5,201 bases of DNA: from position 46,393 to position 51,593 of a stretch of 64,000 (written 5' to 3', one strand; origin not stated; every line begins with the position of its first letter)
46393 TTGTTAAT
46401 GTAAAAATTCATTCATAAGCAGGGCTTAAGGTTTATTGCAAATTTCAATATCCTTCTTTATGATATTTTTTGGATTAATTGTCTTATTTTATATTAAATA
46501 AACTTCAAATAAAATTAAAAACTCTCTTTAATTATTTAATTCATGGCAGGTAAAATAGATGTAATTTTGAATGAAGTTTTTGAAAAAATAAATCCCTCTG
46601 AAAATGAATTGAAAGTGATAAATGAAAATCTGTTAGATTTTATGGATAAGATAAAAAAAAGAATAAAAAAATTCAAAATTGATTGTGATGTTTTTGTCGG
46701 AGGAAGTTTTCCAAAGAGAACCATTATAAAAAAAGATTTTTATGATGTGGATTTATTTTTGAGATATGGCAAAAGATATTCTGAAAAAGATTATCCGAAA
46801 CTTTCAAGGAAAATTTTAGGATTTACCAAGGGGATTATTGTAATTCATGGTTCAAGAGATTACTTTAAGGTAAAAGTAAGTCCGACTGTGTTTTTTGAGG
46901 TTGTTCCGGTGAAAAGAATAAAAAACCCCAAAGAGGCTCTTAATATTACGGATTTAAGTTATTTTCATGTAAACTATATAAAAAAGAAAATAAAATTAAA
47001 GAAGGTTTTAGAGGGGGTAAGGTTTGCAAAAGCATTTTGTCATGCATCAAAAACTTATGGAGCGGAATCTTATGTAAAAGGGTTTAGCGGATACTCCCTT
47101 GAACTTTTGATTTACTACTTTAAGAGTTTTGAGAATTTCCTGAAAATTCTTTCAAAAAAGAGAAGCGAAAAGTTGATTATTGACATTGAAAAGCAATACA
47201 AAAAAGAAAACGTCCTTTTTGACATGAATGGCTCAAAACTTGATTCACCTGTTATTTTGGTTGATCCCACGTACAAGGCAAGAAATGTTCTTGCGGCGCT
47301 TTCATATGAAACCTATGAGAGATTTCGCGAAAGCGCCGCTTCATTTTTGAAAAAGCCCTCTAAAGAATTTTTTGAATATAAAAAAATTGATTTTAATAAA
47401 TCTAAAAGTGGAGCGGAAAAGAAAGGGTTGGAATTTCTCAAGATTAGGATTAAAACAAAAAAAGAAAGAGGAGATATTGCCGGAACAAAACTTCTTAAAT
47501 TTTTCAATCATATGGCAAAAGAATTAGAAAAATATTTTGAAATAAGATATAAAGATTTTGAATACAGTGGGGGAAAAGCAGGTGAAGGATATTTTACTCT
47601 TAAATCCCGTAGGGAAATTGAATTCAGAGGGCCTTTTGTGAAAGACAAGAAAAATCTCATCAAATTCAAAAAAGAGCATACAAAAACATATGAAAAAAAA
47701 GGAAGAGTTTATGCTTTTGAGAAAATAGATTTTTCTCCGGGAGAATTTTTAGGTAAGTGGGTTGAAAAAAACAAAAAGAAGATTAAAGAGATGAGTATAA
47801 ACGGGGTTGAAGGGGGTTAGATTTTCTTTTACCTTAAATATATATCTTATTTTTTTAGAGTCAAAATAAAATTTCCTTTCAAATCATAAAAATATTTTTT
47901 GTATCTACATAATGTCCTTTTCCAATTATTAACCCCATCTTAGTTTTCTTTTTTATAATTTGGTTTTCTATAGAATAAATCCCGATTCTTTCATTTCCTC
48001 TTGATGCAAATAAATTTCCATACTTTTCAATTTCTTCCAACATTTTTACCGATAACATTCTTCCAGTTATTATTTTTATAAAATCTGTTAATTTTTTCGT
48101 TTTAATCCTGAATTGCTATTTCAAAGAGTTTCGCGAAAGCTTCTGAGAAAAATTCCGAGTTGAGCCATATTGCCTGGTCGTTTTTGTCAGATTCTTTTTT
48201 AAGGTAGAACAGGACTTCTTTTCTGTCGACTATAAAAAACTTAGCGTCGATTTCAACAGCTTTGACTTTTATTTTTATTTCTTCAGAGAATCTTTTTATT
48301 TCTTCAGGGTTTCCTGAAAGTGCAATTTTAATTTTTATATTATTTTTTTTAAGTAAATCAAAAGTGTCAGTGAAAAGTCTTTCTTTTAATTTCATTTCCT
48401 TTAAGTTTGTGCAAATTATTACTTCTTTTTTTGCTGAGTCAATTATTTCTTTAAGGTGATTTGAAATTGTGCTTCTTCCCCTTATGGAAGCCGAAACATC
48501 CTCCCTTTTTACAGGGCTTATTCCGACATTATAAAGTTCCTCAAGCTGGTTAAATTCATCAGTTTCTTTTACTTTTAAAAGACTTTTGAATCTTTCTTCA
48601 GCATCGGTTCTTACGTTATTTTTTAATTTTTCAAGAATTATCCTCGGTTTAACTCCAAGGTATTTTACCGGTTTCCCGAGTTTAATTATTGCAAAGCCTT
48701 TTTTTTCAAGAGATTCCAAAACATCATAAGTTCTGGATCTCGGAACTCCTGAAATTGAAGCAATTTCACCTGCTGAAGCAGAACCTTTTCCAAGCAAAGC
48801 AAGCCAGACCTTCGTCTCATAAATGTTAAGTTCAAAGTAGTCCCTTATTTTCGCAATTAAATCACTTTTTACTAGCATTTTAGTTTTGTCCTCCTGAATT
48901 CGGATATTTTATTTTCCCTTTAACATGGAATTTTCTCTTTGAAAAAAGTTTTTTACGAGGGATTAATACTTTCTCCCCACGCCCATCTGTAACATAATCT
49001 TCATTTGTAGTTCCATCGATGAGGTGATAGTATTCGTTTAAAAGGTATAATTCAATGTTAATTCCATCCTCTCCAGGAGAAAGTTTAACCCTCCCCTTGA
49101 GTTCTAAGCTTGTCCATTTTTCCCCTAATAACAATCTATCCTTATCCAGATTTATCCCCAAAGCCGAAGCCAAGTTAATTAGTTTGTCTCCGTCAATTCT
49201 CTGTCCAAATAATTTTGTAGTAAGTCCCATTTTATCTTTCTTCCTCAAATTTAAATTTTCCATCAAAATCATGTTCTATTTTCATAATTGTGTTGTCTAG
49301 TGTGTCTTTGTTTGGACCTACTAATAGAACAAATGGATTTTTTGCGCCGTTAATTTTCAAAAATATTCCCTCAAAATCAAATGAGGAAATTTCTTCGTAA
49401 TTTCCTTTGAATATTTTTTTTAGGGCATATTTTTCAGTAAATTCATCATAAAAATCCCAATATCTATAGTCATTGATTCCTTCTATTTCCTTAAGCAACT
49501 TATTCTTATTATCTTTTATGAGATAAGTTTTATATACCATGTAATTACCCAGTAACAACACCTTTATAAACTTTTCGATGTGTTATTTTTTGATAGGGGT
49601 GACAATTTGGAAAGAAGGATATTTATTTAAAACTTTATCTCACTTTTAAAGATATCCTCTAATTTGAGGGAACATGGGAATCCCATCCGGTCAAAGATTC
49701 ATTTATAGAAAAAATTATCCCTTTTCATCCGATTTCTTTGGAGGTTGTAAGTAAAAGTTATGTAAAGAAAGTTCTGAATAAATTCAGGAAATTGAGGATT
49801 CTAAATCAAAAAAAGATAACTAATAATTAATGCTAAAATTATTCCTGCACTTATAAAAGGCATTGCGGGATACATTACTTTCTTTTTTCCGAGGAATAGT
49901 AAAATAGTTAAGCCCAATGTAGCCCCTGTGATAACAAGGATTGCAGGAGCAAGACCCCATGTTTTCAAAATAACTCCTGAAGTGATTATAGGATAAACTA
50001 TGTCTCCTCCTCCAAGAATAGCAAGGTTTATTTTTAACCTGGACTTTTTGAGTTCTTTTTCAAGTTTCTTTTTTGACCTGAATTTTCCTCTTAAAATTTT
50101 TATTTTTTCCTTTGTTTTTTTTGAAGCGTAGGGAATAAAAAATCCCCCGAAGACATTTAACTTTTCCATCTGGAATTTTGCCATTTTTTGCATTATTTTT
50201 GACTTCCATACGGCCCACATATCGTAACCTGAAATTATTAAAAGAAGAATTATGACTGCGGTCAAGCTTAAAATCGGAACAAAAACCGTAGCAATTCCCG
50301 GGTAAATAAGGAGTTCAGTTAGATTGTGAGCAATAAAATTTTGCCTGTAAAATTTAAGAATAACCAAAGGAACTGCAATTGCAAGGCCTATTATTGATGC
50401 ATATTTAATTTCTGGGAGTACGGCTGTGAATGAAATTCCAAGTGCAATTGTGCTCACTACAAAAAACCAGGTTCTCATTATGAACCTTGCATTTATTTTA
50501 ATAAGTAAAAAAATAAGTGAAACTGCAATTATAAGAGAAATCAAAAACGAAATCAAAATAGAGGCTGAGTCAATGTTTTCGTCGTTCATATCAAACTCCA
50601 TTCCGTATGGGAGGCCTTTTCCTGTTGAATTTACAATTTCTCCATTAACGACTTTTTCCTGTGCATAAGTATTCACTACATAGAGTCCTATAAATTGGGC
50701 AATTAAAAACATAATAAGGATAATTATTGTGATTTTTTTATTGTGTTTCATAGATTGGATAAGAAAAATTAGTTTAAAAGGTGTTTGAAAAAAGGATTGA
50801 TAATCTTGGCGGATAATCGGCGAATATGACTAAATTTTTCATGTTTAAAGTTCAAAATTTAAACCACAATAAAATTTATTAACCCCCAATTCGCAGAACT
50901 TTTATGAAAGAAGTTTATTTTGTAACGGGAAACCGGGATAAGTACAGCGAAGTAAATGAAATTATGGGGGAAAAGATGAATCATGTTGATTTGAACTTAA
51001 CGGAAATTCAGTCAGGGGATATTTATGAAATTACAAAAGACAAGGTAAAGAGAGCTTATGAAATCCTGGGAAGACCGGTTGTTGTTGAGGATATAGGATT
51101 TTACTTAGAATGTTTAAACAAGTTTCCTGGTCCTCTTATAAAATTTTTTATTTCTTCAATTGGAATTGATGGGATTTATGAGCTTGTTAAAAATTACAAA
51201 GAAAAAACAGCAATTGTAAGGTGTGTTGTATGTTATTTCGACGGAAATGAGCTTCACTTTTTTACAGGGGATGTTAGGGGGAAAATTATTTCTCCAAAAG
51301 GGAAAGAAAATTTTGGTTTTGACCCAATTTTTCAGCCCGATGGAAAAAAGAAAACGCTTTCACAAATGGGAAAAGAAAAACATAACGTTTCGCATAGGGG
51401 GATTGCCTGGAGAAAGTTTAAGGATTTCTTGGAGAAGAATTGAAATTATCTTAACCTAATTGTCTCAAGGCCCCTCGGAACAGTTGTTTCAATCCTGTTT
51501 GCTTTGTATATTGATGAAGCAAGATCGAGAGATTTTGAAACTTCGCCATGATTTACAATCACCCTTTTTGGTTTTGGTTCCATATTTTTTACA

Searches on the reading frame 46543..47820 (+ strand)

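Call 3: search_protein_families(library=pfam, proteins=[window:46543-47820:+], max_evalue=0.01)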
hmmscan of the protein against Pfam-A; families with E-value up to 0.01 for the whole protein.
window:46543-47820:+ (425 aa): 1 family
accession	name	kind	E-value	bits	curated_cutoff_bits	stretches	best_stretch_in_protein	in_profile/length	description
PF09249.16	tRNA_NucTransf2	-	1.1e-28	100.2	27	1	159-278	3-113/113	tRNA nucleotidyltransferase, second domain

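Call 4: search_protein_families(library=ncbifam, proteins=[window:46543-47820:+], max_evalue=0.01)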
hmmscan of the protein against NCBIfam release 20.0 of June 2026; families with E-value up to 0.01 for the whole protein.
window:46543-47820:+ (425 aa): 1 family
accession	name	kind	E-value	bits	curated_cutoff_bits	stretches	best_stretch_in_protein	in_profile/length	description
TIGR03671.1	cca_archaeal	equivalog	6.2e-61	206.4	281.3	1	9-394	2-386/410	CCA tRNA nucleotidyltransferase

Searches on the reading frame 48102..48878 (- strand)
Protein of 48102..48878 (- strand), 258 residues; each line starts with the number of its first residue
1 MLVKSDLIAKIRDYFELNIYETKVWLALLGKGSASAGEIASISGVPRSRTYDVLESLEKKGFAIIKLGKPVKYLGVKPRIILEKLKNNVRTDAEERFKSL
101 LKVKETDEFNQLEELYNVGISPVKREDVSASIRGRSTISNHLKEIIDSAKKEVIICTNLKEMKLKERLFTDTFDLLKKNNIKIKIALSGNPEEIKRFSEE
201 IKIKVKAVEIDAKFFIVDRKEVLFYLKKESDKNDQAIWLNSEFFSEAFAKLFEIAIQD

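Call 3: search_protein_families(library=pfam, proteins=[window:48102-48878:-], max_evalue=0.01)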
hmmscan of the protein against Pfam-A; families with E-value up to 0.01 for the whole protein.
window:48102-48878:- (258 aa): 4 families
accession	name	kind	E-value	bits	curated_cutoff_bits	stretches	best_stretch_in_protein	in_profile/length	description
PF01978.25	TrmB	-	2.1e-17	63.1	25.6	1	15-78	4-67/68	Sugar-specific transcriptional regulator TrmB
PF11495.14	Regulator_TrmB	-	1.8e-08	34.4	22.2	1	132-252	5-124/233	Archaeal transcriptional regulator TrmB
PF09339.16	HTH_IclR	-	0.0015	18.7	22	1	33-62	18-47/52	IclR helix-turn-helix domain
PF01022.26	HTH_5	-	0.0099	16.2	22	0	28-62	10-44/47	Bacterial regulatory protein, arsR family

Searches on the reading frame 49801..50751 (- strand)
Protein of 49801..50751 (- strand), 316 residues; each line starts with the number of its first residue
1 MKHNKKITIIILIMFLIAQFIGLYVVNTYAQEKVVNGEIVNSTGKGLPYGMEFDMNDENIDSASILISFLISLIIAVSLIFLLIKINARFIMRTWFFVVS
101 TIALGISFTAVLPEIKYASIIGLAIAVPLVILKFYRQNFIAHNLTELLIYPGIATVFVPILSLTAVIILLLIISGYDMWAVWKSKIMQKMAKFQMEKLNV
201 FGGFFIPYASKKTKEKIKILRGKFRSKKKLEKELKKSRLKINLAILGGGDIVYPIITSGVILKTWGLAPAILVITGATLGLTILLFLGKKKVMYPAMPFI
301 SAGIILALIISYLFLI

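Call 9: search_protein_families(library=pfam, proteins=[window:49801-50751:-], max_evalue=0.001)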
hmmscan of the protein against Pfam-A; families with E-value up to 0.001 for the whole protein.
window:49801-50751:- (316 aa): 1 family
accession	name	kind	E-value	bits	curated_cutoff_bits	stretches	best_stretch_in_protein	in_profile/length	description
PF06550.16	SPP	-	3.9e-12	46.7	23.9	1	64-314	33-280/283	Signal-peptide peptidase, presenilin aspartyl protease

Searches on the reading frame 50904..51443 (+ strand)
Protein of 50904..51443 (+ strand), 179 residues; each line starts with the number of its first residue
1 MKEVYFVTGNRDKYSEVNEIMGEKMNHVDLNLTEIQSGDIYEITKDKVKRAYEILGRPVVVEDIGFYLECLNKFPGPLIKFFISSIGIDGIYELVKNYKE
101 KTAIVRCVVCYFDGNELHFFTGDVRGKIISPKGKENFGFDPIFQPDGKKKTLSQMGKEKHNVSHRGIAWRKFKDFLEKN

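Call 9: search_protein_families(library=pfam, proteins=[window:50904-51443:+], max_evalue=0.001)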
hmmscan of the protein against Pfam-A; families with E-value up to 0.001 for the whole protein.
window:50904-51443:+ (179 aa): 1 family
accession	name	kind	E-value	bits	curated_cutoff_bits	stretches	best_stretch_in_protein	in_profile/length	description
PF01725.21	Ham1p_like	-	5.7e-42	144.2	22.5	1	4-175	1-186/186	Ham1 family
